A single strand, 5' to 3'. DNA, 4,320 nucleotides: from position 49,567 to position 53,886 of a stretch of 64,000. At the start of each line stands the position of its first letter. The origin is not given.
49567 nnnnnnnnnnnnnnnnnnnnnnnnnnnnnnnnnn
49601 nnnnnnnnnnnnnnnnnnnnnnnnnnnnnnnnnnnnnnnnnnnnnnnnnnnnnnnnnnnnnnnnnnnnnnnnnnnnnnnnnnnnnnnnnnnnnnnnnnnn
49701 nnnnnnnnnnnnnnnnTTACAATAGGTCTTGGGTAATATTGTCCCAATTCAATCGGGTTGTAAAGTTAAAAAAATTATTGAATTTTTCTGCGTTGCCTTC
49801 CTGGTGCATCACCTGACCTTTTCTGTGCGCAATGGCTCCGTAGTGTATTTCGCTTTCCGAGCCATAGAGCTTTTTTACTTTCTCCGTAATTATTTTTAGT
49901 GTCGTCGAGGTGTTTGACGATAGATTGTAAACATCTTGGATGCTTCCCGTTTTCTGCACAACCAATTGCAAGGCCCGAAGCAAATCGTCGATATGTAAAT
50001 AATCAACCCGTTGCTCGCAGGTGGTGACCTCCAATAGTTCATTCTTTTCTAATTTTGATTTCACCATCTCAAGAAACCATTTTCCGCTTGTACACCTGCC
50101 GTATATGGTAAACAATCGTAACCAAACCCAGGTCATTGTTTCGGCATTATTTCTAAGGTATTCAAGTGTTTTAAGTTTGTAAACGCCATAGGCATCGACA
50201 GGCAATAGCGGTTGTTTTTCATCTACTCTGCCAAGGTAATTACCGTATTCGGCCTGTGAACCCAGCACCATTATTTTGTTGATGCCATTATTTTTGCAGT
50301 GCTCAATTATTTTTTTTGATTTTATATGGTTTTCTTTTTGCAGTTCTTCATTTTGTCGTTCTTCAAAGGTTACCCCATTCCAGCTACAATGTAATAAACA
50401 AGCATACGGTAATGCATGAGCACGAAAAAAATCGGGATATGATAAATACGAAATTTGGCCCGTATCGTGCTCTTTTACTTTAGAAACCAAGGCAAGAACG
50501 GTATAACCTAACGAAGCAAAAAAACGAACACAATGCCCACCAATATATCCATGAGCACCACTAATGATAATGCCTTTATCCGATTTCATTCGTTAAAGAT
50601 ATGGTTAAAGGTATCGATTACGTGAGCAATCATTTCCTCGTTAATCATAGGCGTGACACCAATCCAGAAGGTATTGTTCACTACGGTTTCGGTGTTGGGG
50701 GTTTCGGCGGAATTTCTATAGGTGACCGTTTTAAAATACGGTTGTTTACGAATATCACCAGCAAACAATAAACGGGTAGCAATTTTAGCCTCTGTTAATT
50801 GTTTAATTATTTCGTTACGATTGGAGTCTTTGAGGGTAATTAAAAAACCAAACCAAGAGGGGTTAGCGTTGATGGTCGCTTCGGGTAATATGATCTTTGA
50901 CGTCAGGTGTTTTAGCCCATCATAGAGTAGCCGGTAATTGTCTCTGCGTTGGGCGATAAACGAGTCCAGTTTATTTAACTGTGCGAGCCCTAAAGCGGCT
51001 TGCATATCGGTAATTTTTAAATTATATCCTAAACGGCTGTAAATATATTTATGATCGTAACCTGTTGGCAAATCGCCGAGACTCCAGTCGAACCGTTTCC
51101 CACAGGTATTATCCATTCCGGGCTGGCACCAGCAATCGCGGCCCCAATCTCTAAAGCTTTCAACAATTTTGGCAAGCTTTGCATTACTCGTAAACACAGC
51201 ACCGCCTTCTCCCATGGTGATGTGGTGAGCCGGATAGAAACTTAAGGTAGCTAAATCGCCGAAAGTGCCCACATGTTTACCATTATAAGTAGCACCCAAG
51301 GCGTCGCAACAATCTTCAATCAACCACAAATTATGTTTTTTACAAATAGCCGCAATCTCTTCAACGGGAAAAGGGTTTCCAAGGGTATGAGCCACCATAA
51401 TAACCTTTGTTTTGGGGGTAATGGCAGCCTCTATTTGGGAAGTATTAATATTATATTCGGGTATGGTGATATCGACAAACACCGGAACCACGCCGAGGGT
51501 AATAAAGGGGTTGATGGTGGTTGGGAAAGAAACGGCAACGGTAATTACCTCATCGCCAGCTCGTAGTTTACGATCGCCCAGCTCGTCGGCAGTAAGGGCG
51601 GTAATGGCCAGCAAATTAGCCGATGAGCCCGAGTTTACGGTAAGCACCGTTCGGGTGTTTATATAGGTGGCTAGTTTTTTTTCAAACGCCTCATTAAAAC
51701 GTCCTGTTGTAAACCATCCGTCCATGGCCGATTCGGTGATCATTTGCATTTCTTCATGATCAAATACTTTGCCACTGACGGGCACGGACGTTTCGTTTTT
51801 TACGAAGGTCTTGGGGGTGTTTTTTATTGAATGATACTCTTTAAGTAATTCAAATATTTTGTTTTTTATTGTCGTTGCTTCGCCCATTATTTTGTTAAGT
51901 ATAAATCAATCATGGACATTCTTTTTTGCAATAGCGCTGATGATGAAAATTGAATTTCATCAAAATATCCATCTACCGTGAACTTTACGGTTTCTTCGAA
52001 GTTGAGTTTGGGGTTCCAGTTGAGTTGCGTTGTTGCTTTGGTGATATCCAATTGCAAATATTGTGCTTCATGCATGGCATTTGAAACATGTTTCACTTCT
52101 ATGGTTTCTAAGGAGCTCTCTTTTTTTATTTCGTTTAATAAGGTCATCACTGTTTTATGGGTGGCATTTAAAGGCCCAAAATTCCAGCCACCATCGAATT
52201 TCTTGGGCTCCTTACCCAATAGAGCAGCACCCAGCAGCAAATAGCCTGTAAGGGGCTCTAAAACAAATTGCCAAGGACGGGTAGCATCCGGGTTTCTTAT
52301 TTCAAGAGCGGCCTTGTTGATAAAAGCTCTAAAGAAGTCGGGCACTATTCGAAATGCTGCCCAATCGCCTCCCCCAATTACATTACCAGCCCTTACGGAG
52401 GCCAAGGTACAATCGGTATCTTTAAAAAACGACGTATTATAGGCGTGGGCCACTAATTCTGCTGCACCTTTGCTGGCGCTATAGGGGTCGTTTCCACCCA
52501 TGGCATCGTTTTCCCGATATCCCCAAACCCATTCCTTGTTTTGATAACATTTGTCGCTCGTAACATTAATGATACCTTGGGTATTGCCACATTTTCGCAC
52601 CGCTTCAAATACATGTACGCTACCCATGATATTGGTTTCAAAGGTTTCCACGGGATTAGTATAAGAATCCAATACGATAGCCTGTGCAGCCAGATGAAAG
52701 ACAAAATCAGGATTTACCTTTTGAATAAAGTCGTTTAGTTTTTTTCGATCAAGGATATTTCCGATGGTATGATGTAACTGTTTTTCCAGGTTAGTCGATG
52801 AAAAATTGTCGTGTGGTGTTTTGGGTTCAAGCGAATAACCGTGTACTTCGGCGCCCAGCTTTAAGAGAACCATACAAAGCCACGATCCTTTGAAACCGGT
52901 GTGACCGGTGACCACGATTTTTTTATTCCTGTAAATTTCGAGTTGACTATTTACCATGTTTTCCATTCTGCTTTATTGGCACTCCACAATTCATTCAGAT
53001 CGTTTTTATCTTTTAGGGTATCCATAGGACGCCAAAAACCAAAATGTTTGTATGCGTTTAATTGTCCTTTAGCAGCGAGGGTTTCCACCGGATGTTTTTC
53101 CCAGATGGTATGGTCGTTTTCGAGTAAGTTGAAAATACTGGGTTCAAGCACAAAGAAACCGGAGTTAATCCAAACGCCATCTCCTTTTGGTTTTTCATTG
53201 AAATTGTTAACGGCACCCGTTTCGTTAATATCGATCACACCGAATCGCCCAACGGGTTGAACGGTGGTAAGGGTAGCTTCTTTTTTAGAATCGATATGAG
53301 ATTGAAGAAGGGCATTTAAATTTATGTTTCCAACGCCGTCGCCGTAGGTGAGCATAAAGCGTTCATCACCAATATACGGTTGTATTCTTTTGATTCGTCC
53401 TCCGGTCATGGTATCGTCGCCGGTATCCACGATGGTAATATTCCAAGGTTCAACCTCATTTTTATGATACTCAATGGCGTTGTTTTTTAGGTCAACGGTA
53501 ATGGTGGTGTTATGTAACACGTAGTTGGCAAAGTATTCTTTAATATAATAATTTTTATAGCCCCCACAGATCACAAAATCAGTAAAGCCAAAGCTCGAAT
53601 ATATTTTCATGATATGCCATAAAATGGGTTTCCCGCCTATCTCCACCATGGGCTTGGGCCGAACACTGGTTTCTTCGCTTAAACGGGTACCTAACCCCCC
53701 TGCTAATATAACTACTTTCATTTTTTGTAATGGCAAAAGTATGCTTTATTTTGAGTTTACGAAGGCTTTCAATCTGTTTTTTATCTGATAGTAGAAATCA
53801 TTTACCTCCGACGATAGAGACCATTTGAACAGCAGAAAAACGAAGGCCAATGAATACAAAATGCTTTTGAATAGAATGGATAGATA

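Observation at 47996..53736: CDP-3,6-dideoxyhexose genes coupled to a TPP enzyme and a reductase: predicted branched-chain (yersiniose-type) sugar pathway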

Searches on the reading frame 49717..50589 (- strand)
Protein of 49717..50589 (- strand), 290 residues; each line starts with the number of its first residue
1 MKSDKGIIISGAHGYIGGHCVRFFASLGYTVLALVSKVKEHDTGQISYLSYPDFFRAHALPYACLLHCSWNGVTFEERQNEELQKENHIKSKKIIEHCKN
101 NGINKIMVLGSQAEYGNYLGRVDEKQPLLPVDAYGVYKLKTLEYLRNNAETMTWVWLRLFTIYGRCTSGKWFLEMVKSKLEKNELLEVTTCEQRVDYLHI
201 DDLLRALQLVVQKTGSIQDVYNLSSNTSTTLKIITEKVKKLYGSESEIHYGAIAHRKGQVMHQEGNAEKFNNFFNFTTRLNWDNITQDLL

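Call 4: search_protein_families(library=pfam, proteins=[window:49717-50589:-])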
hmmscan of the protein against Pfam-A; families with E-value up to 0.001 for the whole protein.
window:49717-50589:- (290 aa): 3 families
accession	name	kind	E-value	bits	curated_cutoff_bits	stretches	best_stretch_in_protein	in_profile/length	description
PF01370.27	Epimerase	-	2.6e-25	89.7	20.9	1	7-223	1-239/240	NAD dependent epimerase/dehydratase family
PF16363.11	GDP_Man_Dehyd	-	2.9e-12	47.1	27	1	94-244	109-268/332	GDP-mannose 4,6 dehydratase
PF04321.23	RmlD_sub_bind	-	7.7e-06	25.6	27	1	7-235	3-224/287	RmlD substrate binding domain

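Call 5: search_protein_families(library=ncbifam, proteins=[window:49717-50589:-])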
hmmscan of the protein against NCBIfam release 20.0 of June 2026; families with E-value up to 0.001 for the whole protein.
window:49717-50589:- (290 aa): 8 families
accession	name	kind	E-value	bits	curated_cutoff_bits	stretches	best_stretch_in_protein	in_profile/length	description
TIGR01179.1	galE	equivalog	2.6e-16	59.4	262.3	2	196-288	227-320/332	UDP-glucose 4-epimerase GalE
TIGR02197.1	heptose_epim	equivalog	9.3e-12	44.7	274.6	1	7-252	1-270/316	ADP-glyceromanno-heptose 6-epimerase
TIGR04180.1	EDH_00030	hypoth_equivalog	3e-09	36.4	475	1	91-278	101-294/297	NAD-dependent 4,6-dehydratase LegB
TIGR03466.1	HpnA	hypoth_equivalog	4.1e-06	25.9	367.65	1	8-139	4-143/327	hopanoid-associated sugar epimerase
NF047922.1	GDPFucSynFcl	equivalog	6.4e-06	25.8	500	0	5-116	3-110/308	GDP-L-fucose synthase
NF008360.0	PRK11150.1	equivalog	2e-05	24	452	1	77-250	83-261/310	ADP-glyceromanno-heptose 6-epimerase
TIGR01181.1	dTDP_gluc_dehyt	equivalog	2.5e-05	23.5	365.1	1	190-268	210-286/321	dTDP-glucose 4,6-dehydratase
TIGR01777.1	yfcH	hypoth_equivalog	0.00048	19.8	207.35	0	192-243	192-242/292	TIGR01777 family oxidoreductase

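Call 29: search_solved_structures(query=window:49717-50589:-, max_evalue=0.001)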
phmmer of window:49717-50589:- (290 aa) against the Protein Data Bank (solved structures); distinct sequences matched with E-value up to 0.001: 25.
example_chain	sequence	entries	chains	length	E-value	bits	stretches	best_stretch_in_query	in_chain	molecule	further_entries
6kv9_A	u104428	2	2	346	5.9e-13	51.9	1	79-280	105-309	MoeE5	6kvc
7k3p_A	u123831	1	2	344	6.4e-12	48.5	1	6-248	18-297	UDP-glucose 4-epimerase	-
6zl6_A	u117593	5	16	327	1.5e-10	44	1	87-245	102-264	Epimerase domain-containing protein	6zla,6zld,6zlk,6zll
6zlj_A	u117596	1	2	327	5.3e-10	42.2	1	87-245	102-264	Epimerase domain-containing protein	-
8rdg_A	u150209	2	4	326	1.2e-08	37.7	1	78-239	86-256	SDR family NAD(P)-dependent oxidoreductase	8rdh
3ehe_A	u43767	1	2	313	2.4e-08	36.8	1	7-244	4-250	UDP-glucose 4-epimerase (GalE-1)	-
8rdi_A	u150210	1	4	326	4.4e-08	35.9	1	78-239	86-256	SDR family NAD(P)-dependent oxidoreductase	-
6dnt_A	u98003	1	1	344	5.8e-08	35.5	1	86-266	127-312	NAD-dependent epimerase/dehydratase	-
4zrm_A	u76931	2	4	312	8.8e-08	34.9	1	5-260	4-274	UDP-glucose 4-epimerase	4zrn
6wjb_A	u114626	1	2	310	2e-07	33.7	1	5-277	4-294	NAD-dependent epimerase/dehydratase family protein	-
6wj9_A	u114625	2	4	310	1.7e-06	30.7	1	5-277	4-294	NAD-dependent epimerase/dehydratase family protein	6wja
6bi4_A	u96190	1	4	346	5.2e-06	29.1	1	99-284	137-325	dTDP-glucose 4,6-dehydratase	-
3aw9_A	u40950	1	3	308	6.3e-06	28.8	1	7-209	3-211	NAD-dependent epimerase/dehydratase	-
9hi2_A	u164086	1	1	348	0.00016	24.2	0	196-289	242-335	UDP-glucose 4-epimerase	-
1hzj_A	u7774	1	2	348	0.00017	24.1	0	196-289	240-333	UDP-GALACTOSE 4-EPIMERASE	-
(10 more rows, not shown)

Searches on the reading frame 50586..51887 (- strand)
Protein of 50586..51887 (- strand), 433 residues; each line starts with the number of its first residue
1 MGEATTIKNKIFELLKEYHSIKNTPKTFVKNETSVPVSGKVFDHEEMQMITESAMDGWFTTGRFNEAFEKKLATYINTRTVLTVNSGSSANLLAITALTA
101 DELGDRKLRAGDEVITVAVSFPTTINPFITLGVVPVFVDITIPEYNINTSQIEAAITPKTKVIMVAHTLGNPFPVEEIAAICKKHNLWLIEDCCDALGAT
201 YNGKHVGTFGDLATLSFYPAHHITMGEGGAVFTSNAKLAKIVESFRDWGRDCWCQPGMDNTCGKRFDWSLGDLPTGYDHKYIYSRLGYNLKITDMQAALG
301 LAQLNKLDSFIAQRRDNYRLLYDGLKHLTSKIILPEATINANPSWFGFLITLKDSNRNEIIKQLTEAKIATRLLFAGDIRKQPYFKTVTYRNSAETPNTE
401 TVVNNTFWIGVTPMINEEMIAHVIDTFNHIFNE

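Call 4: search_protein_families(library=pfam, proteins=[window:50586-51887:-])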
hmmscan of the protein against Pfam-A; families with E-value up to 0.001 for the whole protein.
window:50586-51887:- (433 aa): 5 families
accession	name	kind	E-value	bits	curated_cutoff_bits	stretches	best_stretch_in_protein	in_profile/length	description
PF01041.23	DegT_DnrJ_EryC1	-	2.4e-105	353.1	19.8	1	43-427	4-359/360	DegT/DnrJ/EryC1/StrS aminotransferase family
PF00266.25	Aminotran_5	-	4e-08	33.1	21.5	1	66-197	46-180/371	Aminotransferase class-V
PF00155.27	Aminotran_1_2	-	2.5e-07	30.7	19.7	1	59-192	36-185/361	Aminotransferase class I and II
PF01053.26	Cys_Met_Meta_PP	-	6.4e-06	25.4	27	1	65-194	54-175/381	Cys/Met metabolism PLP-dependent enzyme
PF01212.27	Beta_elim_lyase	-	2.2e-05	24.4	27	1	66-328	35-268/288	Beta-eliminating lyase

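Call 5: search_protein_families(library=ncbifam, proteins=[window:50586-51887:-])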
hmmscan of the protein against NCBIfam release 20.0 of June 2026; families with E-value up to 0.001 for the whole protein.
window:50586-51887:- (433 aa): 23 families
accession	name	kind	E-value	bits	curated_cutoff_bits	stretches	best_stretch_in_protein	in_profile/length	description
NF011936.0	PRK15407.1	equivalog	6.1e-207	687.6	423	1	4-432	6-437/440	lipopolysaccharide biosynthesis protein RfbH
TIGR03588.1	PseC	equivalog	1.1e-67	228.6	423.5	1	36-430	3-379/380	UDP-4-amino-4,6-dideoxy-N-acetyl-beta-L-altrosamine transaminase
TIGR04181.1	NHT_00031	hypoth_equivalog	4.3e-54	183.7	420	2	40-242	6-217/359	LegC family aminotransferase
NF008687.0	PRK11706.1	equivalog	6.1e-49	166.7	375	2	41-250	8-210/375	dTDP-4-amino-4,6-dideoxygalactose transaminase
NF008658.2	PRK11658.1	equivalog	5.8e-46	156.8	631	1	35-432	5-378/379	UDP-4-amino-4-deoxy-L-arabinose aminotransferase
TIGR02379.1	ECA_wecE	subfamily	7e-41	140.2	434.85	1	44-426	11-374/376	dTDP-4-amino-4,6-dideoxy-D-glucose transaminase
TIGR04427.1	PLP_DesI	equivalog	1.1e-34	120.2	650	2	42-252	29-231/390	dTDP-4-dehydro-6-deoxyglucose aminotransferase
NF005816.0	PRK07682.1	equivalog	5.5e-09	35.1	620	1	70-206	73-215/390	aminotransferase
NF006488.0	PRK08912.1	equivalog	1.1e-08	34.4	498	1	107-195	107-189/387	aminotransferase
NF004770.0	PRK06108.1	subfamily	1.8e-08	33.6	422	1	77-192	95-209/396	pyridoxal phosphate-dependent aminotransferase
NF005817.0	PRK07683.1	equivalog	2.4e-07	29.8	575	1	70-194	72-202/387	aminotransferase A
NF006096.0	PRK08248.1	equivalog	3e-07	29.4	726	1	65-193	66-186/431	homocysteine synthase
NF006569.0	PRK09082.1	subfamily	2.3e-06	27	420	1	74-167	86-171/386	methionine aminotransferase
NF009079.0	PRK12414.1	subfamily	7.9e-06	25.1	481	1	108-167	111-170/384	methionine aminotransferase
NF004609.0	PRK05939.1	equivalog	1.7e-05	23.9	555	1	106-232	95-220/412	cystathionine gamma-synthase family protein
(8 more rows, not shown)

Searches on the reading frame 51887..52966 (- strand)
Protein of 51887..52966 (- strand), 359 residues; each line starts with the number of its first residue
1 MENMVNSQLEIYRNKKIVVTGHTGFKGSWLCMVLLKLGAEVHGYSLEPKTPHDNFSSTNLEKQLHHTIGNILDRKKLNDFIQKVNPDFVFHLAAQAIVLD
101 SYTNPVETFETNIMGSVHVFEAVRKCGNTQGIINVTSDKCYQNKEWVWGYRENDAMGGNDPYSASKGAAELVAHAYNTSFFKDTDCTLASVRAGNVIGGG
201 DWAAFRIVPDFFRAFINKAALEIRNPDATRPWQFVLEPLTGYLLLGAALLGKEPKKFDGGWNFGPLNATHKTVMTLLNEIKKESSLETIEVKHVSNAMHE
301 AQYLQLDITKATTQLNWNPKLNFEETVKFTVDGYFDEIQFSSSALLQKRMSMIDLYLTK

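Call 4: search_protein_families(library=pfam, proteins=[window:51887-52966:-])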
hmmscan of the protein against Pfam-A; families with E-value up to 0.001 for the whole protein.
window:51887-52966:- (359 aa): 6 families
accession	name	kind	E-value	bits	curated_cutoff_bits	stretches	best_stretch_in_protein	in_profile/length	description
PF16363.11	GDP_Man_Dehyd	-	1.2e-38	133.9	27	1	19-328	2-330/332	GDP-mannose 4,6 dehydratase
PF01370.27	Epimerase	-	5.8e-31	108.2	20.9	1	17-244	1-223/240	NAD dependent epimerase/dehydratase family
PF02719.21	Polysacc_synt_2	-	1.1e-16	61.3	20.2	1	17-232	1-203/293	Polysaccharide biosynthesis protein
PF01073.25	3Beta_HSD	-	5.9e-10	39.1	22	1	18-205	1-190/280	3-beta hydroxysteroid dehydrogenase/isomerase family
PF04321.23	RmlD_sub_bind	-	5.7e-07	29.3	27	1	16-176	2-139/287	RmlD substrate binding domain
PF07993.18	NAD_binding_4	-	0.00016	21.4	20.1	0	80-198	85-209/258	Male sterility protein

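Call 5: search_protein_families(library=ncbifam, proteins=[window:51887-52966:-])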
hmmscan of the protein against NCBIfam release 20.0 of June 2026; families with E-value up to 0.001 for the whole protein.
window:51887-52966:- (359 aa): 20 families
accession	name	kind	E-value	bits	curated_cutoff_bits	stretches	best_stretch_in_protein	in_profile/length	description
TIGR02622.1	CDP_4_6_dhtase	equivalog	2.6e-135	451.1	278.45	1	11-342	1-338/352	CDP-glucose 4,6-dehydratase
TIGR01181.1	dTDP_gluc_dehyt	equivalog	6e-27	94.6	365.1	1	16-338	1-315/321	dTDP-glucose 4,6-dehydratase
TIGR04180.1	EDH_00030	hypoth_equivalog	2.3e-22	79.5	475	1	17-321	1-296/297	NAD-dependent 4,6-dehydratase LegB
TIGR01179.1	galE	equivalog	4.7e-19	68.4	262.3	1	16-198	1-178/332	UDP-glucose 4-epimerase GalE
TIGR01472.1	gmd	equivalog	3.7e-18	65.8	415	1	16-179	2-172/342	GDP-mannose 4,6-dehydratase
NF007490.0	PRK10084.1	subfamily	4.5e-16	58.8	649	2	16-126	2-114/361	dTDP-glucose 4,6-dehydratase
NF007582.0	PRK10217.1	equivalog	4.2e-12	45.8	698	1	15-336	2-333/355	dTDP-glucose 4,6-dehydratase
TIGR03589.1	PseB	equivalog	1.1e-11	44.3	407.75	1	12-232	2-201/324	UDP-N-acetylglucosamine 4,6-dehydratase (inverting)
NF042422.1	oxyalk_red_OleD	equivalog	2e-10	40.6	580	1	16-178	2-155/329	2-alkyl-3-oxoalkanoate reductase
NF011728.1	PRK15181.1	equivalog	2.6e-09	36.6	760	1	13-337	14-340/348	Vi polysaccharide biosynthesis UDP-N-acetylglucosaminuronic acid C-4 epimerase TviC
NF007956.0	PRK10675.1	subfamily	4.8e-09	35.8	394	1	16-171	2-158/338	UDP-glucose 4-epimerase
NF042423.1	oxyalk_red_Shew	equivalog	3.2e-08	33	580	1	14-133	8-115/331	2-alkyl-3-oxoalkanoate reductase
NF043036.1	ErythonDh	equivalog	5.4e-08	32.4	325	1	16-183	2-170/321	D-erythronate dehydrogenase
TIGR01214.1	rmlD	equivalog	9.1e-07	28.2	224.05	1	16-178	1-140/285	dTDP-4-dehydrorhamnose reductase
TIGR04130.1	FnlA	equivalog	1.2e-06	27.7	730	1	12-141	2-128/337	UDP-N-acetylglucosamine 4,6-dehydratase/5-epimerase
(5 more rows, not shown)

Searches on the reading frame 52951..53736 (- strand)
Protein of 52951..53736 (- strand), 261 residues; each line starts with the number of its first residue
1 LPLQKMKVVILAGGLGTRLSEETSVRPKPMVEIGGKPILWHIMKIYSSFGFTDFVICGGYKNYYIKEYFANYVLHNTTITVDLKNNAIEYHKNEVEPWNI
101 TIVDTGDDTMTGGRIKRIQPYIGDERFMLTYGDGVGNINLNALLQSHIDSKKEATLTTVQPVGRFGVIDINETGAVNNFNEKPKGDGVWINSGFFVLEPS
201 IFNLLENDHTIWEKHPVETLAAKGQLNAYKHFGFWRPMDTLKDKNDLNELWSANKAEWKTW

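Call 4: search_protein_families(library=pfam, proteins=[window:52951-53736:-])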
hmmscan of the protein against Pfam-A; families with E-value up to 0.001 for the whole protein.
window:52951-53736:- (261 aa): 2 families
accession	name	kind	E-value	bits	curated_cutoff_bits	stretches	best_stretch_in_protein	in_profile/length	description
PF00483.29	NTP_transferase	-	9.1e-23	81.5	21.2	1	7-216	1-200/245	Nucleotidyl transferase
PF12804.13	NTP_transf_3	-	1.6e-08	35.3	27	1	8-64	1-52/160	MobA-like NTP transferase domain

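Call 5: search_protein_families(library=ncbifam, proteins=[window:52951-53736:-])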
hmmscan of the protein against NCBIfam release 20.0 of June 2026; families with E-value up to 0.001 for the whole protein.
window:52951-53736:- (261 aa): 28 families (the best 25 are shown)
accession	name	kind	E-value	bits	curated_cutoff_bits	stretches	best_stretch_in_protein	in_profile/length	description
TIGR02623.1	G1P_cyt_trans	equivalog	2.4e-122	407.3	300.25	1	6-261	1-255/255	glucose-1-phosphate cytidylyltransferase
TIGR03992.1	Arch_glmU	subfamily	2.4e-25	89.2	292.1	2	6-79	1-74/393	bifunctional sugar-1-phosphate nucleotidylyltransferase/acetyltransferase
NF049965.1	GlMnHpPGnyltfHddC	equivalog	2.7e-23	82.8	300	1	6-207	1-177/221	D-glycero-D-manno-heptose 1-phosphate guanosyltransferase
NF041313.1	UDPGP_AglF_Halo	equivalog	1.8e-22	80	400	2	6-71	1-66/234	UTP--glucose-1-phosphate uridylyltransferase AglF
NF052502.1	man1P_GTase_Rv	exception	1.3e-21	76.9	440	1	7-242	2-221/352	mannose-1-phosphate guanylyltransferase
NF041173.1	Sug_nt_acttase_Thmprot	equivalog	1.5e-16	60.3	600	1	6-207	1-178/405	bifunctional sugar-1-phosphate nucleotidylyltransferase/acetyltransferase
NF045761.1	NAMPUrTaseMurU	equivalog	5.6e-16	59.1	250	1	6-248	1-224/226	N-acetylmuramate alpha-1-phosphate uridylyltransferase MurU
TIGR01099.1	galU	equivalog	7.2e-16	58.5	326.8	1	6-208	2-217/261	UTP--glucose-1-phosphate uridylyltransferase GalU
TIGR02091.1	glgC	equivalog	6.3e-14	51.8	424.9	1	8-242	3-250/364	glucose-1-phosphate adenylyltransferase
TIGR01208.1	rmlA_long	equivalog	1.8e-13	50.1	320.25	2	7-73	1-68/353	glucose-1-phosphate thymidylyltransferase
NF001947.0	PRK00725.1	subfamily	6.4e-12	45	470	1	5-185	16-195/426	glucose-1-phosphate adenylyltransferase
NF003670.0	PRK05293.1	equivalog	6.9e-12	45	470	1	5-243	4-250/382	glucose-1-phosphate adenylyltransferase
NF041135.1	IPPtranDIPPsyn_Thcocales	equivalog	8.7e-12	44.7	580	1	6-76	1-64/419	bifunctional L-myo-inositol-1-phosphate cytidylyltransferase/CDP-L-myo-inositol myo-inositolphosphotransferase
NF002772.0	PRK02862.1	equivalog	8.5e-11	41.2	537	1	6-187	4-183/429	glucose-1-phosphate adenylyltransferase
NF002023.0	PRK00844.1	subfamily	7.1e-09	35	458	1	132-184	126-182/408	glucose-1-phosphate adenylyltransferase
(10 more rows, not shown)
